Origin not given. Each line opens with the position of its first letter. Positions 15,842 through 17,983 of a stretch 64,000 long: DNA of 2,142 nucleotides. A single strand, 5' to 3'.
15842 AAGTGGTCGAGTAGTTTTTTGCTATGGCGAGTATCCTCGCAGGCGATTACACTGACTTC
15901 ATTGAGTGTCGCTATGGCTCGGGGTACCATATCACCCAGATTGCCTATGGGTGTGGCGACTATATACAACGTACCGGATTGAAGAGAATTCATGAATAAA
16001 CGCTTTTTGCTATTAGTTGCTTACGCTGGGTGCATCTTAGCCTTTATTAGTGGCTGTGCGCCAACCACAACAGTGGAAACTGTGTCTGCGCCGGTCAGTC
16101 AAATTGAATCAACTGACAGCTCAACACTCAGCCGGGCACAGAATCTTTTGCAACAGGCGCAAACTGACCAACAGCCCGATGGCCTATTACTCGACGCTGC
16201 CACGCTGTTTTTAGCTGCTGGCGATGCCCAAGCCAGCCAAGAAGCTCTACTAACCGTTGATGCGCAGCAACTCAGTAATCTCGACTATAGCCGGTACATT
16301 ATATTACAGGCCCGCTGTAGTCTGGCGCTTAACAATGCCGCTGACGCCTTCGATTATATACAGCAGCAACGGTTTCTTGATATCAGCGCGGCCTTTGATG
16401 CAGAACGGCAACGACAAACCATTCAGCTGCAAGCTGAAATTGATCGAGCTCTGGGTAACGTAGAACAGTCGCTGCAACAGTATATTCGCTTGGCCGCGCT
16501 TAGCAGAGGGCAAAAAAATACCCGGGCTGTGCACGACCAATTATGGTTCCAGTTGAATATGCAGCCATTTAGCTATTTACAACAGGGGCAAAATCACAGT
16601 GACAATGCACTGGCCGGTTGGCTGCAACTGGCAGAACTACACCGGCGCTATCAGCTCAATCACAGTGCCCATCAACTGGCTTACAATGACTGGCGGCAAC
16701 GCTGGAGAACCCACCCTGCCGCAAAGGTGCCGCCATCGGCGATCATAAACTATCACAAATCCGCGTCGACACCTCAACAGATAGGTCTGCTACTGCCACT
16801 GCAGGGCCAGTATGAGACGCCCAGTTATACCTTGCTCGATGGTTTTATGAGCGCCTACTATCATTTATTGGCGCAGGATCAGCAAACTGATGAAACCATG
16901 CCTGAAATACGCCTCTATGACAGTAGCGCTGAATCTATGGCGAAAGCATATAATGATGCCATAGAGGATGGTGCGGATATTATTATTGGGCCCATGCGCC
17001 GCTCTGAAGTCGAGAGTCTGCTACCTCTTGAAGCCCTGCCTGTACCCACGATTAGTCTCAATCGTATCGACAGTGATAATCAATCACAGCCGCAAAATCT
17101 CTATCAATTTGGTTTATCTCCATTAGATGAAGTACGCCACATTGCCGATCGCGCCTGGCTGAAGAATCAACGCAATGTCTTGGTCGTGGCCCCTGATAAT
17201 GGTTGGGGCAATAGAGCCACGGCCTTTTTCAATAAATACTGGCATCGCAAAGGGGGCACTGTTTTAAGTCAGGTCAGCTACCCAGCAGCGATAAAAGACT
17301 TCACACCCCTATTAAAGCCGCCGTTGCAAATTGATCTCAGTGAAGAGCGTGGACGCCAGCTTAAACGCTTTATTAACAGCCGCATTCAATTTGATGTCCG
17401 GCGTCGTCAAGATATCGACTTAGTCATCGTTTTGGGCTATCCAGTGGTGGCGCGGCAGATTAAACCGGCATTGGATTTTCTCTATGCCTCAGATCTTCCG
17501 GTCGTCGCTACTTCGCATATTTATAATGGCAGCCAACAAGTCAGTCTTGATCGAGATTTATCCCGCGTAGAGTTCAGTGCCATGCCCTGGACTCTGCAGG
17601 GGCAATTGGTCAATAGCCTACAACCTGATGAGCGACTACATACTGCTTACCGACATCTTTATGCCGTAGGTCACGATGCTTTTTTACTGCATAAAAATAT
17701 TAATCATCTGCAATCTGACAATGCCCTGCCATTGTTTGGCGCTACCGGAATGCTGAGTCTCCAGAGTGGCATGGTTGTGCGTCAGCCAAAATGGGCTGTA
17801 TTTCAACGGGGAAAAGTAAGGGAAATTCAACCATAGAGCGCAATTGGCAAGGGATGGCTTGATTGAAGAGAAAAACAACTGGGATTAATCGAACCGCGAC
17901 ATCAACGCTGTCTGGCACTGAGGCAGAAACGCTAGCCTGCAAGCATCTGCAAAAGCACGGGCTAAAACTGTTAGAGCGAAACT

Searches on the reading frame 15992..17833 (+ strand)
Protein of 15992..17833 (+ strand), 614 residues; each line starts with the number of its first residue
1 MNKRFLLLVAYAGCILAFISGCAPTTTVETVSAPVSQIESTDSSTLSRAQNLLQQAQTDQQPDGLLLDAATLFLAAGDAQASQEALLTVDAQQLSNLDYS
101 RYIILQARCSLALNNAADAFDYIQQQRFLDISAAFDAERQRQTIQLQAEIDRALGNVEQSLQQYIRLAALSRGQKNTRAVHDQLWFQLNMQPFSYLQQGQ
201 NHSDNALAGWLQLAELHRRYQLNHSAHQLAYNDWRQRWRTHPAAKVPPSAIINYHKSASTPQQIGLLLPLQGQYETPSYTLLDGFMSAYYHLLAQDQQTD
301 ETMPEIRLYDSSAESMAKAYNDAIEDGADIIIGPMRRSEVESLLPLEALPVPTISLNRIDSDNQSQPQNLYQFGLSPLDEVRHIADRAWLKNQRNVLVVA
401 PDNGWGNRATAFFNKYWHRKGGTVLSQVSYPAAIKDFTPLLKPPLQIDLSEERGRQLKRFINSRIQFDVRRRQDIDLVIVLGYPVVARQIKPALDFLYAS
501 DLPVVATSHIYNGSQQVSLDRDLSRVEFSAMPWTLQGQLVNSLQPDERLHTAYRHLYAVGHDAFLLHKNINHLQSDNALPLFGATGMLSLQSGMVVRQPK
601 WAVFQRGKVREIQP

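Call 19: search_protein_families(library=pfam, proteins=[window:15992-17833:+], max_evalue=0.00001)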
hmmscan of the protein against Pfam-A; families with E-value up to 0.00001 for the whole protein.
window:15992-17833:+ (614 aa): 2 families
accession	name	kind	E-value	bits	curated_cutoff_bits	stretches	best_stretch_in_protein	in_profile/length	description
PF04348.19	LppC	-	3.8e-83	280.4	28.8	1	53-607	15-563/563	LppC putative lipoprotein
PF13458.12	Peripla_BP_6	-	3.1e-11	44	31.7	1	262-441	2-183/343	Periplasmic binding protein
